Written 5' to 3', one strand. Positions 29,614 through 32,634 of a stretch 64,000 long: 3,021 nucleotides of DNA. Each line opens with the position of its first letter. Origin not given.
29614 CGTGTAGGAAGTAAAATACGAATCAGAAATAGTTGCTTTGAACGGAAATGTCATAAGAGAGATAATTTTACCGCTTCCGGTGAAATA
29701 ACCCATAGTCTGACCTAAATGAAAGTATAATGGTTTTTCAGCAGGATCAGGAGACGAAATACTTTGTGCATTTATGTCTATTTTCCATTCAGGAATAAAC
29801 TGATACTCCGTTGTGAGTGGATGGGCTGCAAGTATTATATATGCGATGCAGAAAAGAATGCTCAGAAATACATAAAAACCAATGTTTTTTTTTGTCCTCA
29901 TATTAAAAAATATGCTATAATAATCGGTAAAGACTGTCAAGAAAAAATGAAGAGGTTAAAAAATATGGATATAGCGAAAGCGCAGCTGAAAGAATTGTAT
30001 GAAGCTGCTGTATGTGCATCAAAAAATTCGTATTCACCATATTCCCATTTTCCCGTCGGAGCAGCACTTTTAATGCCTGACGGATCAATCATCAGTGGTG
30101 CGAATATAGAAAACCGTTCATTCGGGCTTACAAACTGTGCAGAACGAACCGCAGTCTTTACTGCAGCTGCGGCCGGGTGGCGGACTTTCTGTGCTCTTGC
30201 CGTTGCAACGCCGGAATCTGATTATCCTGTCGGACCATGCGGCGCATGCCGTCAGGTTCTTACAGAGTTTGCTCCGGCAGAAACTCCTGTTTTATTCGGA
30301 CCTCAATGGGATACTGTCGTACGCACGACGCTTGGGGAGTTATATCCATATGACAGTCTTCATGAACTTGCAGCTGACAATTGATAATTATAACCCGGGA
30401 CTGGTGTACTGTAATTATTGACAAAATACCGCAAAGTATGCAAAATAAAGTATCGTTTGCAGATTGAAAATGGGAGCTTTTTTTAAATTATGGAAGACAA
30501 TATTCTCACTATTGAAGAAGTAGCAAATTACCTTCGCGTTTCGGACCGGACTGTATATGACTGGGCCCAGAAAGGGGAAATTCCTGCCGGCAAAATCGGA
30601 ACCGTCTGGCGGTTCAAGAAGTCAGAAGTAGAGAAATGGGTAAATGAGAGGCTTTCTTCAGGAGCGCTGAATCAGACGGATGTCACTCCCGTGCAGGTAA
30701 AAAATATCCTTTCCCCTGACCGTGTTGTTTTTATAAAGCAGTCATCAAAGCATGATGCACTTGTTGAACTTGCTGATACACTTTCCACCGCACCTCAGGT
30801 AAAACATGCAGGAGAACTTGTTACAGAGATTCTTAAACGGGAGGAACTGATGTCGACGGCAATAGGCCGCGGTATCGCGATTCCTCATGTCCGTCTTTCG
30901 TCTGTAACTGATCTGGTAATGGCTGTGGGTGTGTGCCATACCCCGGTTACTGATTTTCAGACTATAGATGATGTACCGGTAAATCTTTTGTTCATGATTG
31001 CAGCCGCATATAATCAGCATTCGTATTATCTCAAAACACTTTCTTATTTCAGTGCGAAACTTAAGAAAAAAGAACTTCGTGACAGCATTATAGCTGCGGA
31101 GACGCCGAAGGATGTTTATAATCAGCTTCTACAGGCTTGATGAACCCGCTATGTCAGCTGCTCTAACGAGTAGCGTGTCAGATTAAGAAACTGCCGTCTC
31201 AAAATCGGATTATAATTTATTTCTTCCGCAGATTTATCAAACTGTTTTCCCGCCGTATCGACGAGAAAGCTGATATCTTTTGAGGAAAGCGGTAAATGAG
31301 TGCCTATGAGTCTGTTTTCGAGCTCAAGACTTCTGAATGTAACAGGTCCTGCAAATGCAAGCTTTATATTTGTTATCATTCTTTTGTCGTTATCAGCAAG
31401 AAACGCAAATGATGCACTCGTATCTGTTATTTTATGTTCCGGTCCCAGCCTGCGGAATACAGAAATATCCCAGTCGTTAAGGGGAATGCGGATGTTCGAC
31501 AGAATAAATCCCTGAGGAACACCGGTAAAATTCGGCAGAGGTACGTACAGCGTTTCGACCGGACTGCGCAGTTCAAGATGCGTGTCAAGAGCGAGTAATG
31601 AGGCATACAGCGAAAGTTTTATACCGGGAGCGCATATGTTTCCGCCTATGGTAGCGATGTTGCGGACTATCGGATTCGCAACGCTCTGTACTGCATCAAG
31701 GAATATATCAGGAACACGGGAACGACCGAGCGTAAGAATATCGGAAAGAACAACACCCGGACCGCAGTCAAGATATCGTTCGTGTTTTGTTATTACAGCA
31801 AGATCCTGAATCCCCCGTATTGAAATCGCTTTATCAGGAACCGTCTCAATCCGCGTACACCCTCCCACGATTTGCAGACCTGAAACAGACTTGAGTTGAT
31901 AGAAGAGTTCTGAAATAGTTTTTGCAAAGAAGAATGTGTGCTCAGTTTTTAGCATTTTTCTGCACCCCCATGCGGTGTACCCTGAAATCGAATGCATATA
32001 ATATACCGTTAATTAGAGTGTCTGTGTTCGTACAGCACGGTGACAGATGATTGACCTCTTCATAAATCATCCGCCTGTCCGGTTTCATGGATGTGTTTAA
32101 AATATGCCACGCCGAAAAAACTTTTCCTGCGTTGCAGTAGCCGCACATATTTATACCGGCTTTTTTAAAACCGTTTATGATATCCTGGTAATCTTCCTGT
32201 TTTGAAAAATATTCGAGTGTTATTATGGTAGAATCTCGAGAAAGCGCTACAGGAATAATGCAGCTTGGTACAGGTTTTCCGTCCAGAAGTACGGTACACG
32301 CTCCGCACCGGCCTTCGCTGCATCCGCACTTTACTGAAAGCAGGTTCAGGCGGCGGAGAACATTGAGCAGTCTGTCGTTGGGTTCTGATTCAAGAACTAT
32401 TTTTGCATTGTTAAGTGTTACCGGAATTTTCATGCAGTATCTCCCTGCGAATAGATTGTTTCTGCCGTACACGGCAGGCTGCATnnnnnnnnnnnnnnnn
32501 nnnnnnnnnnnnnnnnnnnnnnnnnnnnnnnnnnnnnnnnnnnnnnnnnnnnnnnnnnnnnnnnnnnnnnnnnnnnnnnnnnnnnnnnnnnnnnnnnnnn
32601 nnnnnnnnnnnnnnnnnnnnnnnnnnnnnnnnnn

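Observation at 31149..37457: Sugar-nucleotide operon coupled to an apparently molybdenum-free xanthine-dehydrogenase-fold complex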

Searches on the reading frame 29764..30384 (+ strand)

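Call 72: search_protein_families(library=pfam, proteins=[window:29764-30384:+], max_evalue=0.001)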
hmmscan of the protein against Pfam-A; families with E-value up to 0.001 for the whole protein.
window:29764-30384:+ (206 aa): 2 families
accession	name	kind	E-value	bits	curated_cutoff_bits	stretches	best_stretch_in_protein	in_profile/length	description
PF00383.29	dCMP_cyt_deam_1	-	8.6e-17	61.3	25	1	74-174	3-98/102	Cytidine and deoxycytidylate deaminase zinc-binding region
PF08211.18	dCMP_cyt_deam_2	-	2.9e-08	34.4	25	1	63-123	29-89/130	Cytidine and deoxycytidylate deaminase zinc-binding region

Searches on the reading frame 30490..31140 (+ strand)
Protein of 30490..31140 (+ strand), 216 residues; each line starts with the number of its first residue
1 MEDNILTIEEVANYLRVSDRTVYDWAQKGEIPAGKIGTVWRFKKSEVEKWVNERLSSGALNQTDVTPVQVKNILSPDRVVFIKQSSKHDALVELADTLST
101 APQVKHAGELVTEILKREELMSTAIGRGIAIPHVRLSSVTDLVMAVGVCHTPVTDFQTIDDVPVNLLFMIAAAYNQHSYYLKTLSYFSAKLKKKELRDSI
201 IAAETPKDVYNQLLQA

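Call 42: search_protein_families(library=pfam, proteins=[window:30490-31140:+], max_evalue=0.00001)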
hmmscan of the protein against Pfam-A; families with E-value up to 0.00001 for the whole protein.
window:30490-31140:+ (216 aa): 2 families
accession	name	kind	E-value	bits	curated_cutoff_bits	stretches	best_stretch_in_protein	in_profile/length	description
PF00359.27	PTS_EIIA_2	-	1.1e-29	103.7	27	1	74-214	3-142/144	Phosphoenolpyruvate-dependent sugar phosphotransferase system, EIIA 2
PF12728.13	HTH_17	-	5e-19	68.7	27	1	6-54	2-50/51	Helix-turn-helix domain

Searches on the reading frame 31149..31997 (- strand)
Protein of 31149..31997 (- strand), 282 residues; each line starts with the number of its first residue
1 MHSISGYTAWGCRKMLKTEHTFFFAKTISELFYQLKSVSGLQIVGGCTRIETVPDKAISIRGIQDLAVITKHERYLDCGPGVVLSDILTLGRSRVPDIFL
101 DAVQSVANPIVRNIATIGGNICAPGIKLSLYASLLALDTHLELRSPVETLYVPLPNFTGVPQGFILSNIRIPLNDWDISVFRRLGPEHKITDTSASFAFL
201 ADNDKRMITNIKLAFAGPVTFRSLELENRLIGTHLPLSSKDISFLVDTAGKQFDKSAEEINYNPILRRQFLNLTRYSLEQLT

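Call 3: search_protein_families(library=pfam, proteins=[window:31149-31997:-], max_evalue=0.01)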
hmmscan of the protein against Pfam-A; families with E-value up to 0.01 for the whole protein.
window:31149-31997:- (282 aa): 1 family
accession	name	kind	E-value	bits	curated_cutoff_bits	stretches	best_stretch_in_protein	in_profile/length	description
PF00941.27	FAD_binding_5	-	3e-19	69.9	27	1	22-173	5-169/170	FAD binding domain in molybdopterin dehydrogenase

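Call 4: search_protein_families(library=ncbifam, proteins=[window:31149-31997:-], max_evalue=0.01)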
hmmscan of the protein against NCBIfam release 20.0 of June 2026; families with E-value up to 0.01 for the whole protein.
window:31149-31997:- (282 aa): 7 families
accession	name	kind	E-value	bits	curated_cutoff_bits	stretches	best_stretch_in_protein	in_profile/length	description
NF043083.1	XdhB_XDHase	equivalog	4.2e-14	52.4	310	1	26-234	11-238/289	xanthine dehydrogenase subunit XdhB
TIGR02963.1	xanthine_xdhA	equivalog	1.3e-11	43.8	467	1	41-235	214-424/468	xanthine dehydrogenase small subunit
NF007427.0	PRK09971.1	equivalog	3.4e-11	42.9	287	1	56-159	48-153/292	xanthine dehydrogenase FAD-binding subunit XdhB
NF041019.1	glyceraldDH_beta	equivalog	1.4e-09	37.7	350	1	54-252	47-251/280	glyceraldehyde dehydrogenase subunit beta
TIGR03199.1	pucC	equivalog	2.6e-08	33.5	306.05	1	54-234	38-224/264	xanthine dehydrogenase subunit C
TIGR03195.1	4hydrxCoA_B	equivalog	9e-06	25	404.55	1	51-123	43-116/321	4-hydroxybenzoyl-CoA reductase subunit beta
TIGR03312.1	Se_sel_red_FAD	hypoth_equivalog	0.0016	17.7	241.5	1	52-143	35-128/257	molybdopterin-dependent oxidoreductase FAD-binding subunit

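Call 67: search_solved_structures(query=window:31149-31955:-, max_evalue=0.00001, show_alignments=2)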
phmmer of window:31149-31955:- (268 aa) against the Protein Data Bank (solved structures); distinct sequences matched with E-value up to 0.00001: 0.

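Call 70: search_solved_structures(query=A5, max_evalue=0.01, show_alignments=2)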
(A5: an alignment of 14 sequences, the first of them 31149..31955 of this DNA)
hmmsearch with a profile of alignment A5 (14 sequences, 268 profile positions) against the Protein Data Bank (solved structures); distinct sequences matched with E-value up to 0.01: 37.
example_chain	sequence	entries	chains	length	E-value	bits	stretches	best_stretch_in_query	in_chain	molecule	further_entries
4zoh_B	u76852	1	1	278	5.1e-22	82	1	8-251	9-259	Putative oxidoreductase FAD-binding subunit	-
3hrd_C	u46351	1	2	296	4.6e-19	72.3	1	5-176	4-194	Nicotinate dehydrogenase FAD-subunit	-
1ffv_C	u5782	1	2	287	6e-18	68.6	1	8-221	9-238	CUTM, FLAVOPROTEIN OF CARBON MONOXIDE DEHYDROGENASE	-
7dqx_E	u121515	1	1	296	1.6e-17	67.2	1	24-251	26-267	6-hydroxypseudooxynicotine dehydrogenase complex subunit alpha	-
7dqx_B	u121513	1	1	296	2.9e-17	66.4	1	24-251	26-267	6-hydroxypseudooxynicotine dehydrogenase complex subunit alpha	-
1ffu_C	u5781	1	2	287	3.8e-17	66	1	8-221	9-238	CUTM, FLAVOPROTEIN OF CARBON MONOXIDE DEHYDROGENASE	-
1jro_A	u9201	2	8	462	2e-15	60.3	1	8-220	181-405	xanthine dehydrogenase, chain A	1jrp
2w3r_A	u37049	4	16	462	2e-15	60.3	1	8-220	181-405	XANTHINE DEHYDROGENASE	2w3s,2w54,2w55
5y6q_B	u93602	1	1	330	4.9e-14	55.8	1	13-108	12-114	Aldehyde oxidase medium subunit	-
1t3q_C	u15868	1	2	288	7.1e-14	55.2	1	9-171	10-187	quinoline 2-oxidoreductase medium subunit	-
3etr_B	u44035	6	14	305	5.8e-11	45.7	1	7-172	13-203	Xanthine dehydrogenase/oxidase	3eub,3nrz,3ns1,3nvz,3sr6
1rm6_B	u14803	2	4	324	6.8e-11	45.5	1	9-112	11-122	4-hydroxybenzoyl-CoA reductase beta subunit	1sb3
3nvv_B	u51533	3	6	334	7.6e-11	45.3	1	7-172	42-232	Xanthine dehydrogenase/oxidase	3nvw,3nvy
28mb_A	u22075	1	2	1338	7.6e-11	45.3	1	7-218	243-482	Aldehyde oxidase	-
5epg_A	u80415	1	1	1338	7.6e-11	45.3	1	7-218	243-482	Aldehyde oxidase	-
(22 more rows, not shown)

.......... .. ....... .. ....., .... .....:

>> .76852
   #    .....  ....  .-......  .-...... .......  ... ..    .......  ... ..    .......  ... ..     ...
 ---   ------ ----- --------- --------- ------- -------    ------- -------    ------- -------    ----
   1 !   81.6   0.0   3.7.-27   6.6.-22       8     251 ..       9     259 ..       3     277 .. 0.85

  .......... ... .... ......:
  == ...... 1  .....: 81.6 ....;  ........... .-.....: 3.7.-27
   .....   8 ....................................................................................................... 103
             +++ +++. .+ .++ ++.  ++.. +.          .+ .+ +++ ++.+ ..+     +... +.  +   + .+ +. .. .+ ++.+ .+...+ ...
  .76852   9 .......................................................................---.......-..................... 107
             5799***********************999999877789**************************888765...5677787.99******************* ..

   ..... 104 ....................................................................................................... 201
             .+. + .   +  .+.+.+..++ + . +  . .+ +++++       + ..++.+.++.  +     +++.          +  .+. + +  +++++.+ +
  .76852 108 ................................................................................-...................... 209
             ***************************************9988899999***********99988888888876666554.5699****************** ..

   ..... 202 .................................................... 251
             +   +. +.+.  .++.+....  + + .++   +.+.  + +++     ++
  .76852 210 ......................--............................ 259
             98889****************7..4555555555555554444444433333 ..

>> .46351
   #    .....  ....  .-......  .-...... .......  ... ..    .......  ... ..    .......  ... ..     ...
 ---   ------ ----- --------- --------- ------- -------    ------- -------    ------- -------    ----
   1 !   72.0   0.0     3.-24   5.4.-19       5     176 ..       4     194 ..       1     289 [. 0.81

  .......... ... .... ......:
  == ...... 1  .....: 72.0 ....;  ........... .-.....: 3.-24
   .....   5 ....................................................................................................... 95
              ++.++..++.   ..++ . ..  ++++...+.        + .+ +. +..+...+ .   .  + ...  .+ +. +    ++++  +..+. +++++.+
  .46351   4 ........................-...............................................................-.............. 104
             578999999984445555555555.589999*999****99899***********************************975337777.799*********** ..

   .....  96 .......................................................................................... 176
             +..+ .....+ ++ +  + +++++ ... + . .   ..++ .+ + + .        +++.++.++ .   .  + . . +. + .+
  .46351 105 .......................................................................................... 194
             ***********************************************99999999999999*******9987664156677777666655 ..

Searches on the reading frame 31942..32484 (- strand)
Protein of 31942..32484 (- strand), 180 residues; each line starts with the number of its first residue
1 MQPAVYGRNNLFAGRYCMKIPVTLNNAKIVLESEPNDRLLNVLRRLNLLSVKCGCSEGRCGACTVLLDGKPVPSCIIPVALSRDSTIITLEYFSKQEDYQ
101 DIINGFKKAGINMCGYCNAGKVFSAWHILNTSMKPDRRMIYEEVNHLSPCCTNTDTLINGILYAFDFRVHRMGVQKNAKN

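Call 3: search_protein_families(library=pfam, proteins=[window:31942-32484:-], max_evalue=0.01)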
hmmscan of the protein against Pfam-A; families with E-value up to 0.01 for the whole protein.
window:31942-32484:- (180 aa): 3 families
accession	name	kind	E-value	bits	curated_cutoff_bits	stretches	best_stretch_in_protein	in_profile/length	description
PF00111.32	Fer2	-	9.6e-08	32.3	21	1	23-74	2-54/77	2Fe-2S iron-sulfur cluster binding domain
PF01799.25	Fer2_2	-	1.4e-07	32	30.3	1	89-159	1-72/75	[2Fe-2S] binding domain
PF13085.11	Fer2_3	-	2.5e-06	27.9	27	1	48-103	45-99/107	2Fe-2S iron-sulfur cluster binding domain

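Call 4: search_protein_families(library=ncbifam, proteins=[window:31942-32484:-], max_evalue=0.01)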
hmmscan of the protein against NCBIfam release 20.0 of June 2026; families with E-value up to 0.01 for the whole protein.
window:31942-32484:- (180 aa): 17 families
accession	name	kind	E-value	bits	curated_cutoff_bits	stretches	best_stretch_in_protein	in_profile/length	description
NF043084.2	XdhC_XDHase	equivalog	4.9e-25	87.8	217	1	19-160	2-145/151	xanthine dehydrogenase subunit XdhC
NF041020.1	glyceraldDH_gamma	equivalog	1.1e-24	86.9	290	1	18-164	11-158/164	glyceraldehyde dehydrogenase subunit gamma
NF045668.1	pterin_aldehy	equivalog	1.3e-23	83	1100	1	22-162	5-149/905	molybdopterin-dependent aldehyde oxidoreductase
TIGR03311.1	Se_dep_XDH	equivalog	9.1e-22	76.9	830.45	1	24-164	5-143/848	selenium-dependent xanthine dehydrogenase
NF007387.0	PRK09908.1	equivalog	1.8e-21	76.3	212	1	18-132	7-121/159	xanthine dehydrogenase iron sulfur-binding subunit XdhC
TIGR03198.1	pucE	equivalog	1.2e-19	70.2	254.3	1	21-154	5-138/151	xanthine dehydrogenase subunit E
NF008514.0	PRK11433.1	equivalog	4.1e-18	65.7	322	1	16-130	49-164/218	aldehyde dehydrogenase iron-sulfur subunit PaoA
TIGR03193.1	4hydroxCoAred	equivalog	2.4e-16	60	257.8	1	39-144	21-127/148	4-hydroxybenzoyl-CoA reductase subunit gamma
TIGR02963.1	xanthine_xdhA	equivalog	1.4e-14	53.6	467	1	30-168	12-161/468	xanthine dehydrogenase small subunit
TIGR02969.1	mam_aldehyde_ox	subfamily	7e-07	27.1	1912.3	1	26-136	9-132/1330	aldehyde oxidase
NF004616.0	PRK05950.1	subfamily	0.00071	18.8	228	1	34-105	32-107/238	succinate dehydrogenase iron-sulfur subunit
NF004898.0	PRK06259.1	equivalog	0.0017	17.1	385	1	39-98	31-93/488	fumarate reductase (CoM/CoB) subunit TfrB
NF009052.0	PRK12386.1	equivalog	0.0023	17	256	1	48-91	46-89/255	succinate dehydrogenase/fumarate reductase iron-sulfur subunit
NF006391.0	PRK08640.1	equivalog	0.0042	16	244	1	50-94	59-101/254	succinate dehydrogenase iron-sulfur subunit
NF009226.0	PRK12576.1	equivalog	0.0046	16.3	344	1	49-106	54-113/317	succinate dehydrogenase/fumarate reductase iron-sulfur subunit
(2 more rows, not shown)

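Call 66: search_solved_structures(query=window:31942-32433:-, max_evalue=0.00001, show_alignments=2)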
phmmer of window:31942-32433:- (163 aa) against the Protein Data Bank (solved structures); distinct sequences matched with E-value up to 0.00001: 36.
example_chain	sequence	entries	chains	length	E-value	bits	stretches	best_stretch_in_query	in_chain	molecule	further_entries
3hrd_D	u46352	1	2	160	2.1e-22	82.6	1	5-126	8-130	Nicotinate dehydrogenase small FeS subunit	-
1dgj_A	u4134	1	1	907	2.5e-20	75.8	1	15-147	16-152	ALDEHYDE OXIDOREDUCTASE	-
4zoh_C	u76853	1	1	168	3e-20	75.6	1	2-146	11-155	Putative oxidoreductase iron-sulfur subunit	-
1t3q_A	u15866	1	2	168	5.5e-20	74.7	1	1-145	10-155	quinoline 2-oxidoreductase small subunit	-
1sij_A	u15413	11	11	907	1.5e-16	63.6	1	17-146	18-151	Aldehyde oxidoreductase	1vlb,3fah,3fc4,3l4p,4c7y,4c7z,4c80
8uem_C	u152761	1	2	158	2.5e-16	62.8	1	1-147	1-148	[2Fe-2S] binding domain protein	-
7dqx_C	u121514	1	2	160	8.9e-16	61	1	3-153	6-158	6-hydroxypseudooxynicotine dehydrogenase complex subunit beta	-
1ffu_A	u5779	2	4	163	1e-14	57.6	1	8-147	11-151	CUTS, IRON-SULFUR PROTEIN OF CARBON MONOXIDE DEHYDROGENASE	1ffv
5y6q_A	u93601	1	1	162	1.9e-14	56.7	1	5-111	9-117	Aldehyde oxidase small subunit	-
5g5g_A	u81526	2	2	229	2.7e-14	56.2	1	6-113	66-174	PUTATIVE XANTHINE DEHYDROGENASE YAGT IRON-SULFUR-BINDING SUBUNIT | Aldehyde oxidoreductase iron-sulfur-binding subunit PaoA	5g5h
1n5w_A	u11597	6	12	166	2.9e-14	56.1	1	3-147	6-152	Carbon monoxide dehydrogenase small chain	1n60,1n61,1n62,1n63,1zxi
8gy3_B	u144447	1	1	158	6.4e-14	55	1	6-119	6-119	Small subunit of aldehyde dehydrogenase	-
1rm6_C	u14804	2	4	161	7.1e-11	45.1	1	18-136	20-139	4-hydroxybenzoyl-CoA reductase gamma subunit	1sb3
3etr_A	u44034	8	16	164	2.9e-10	43.1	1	7-136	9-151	Xanthine dehydrogenase/oxidase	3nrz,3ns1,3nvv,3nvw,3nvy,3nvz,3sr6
3eub_A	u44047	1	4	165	2.9e-10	43.1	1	7-136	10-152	Xanthine dehydrogenase/oxidase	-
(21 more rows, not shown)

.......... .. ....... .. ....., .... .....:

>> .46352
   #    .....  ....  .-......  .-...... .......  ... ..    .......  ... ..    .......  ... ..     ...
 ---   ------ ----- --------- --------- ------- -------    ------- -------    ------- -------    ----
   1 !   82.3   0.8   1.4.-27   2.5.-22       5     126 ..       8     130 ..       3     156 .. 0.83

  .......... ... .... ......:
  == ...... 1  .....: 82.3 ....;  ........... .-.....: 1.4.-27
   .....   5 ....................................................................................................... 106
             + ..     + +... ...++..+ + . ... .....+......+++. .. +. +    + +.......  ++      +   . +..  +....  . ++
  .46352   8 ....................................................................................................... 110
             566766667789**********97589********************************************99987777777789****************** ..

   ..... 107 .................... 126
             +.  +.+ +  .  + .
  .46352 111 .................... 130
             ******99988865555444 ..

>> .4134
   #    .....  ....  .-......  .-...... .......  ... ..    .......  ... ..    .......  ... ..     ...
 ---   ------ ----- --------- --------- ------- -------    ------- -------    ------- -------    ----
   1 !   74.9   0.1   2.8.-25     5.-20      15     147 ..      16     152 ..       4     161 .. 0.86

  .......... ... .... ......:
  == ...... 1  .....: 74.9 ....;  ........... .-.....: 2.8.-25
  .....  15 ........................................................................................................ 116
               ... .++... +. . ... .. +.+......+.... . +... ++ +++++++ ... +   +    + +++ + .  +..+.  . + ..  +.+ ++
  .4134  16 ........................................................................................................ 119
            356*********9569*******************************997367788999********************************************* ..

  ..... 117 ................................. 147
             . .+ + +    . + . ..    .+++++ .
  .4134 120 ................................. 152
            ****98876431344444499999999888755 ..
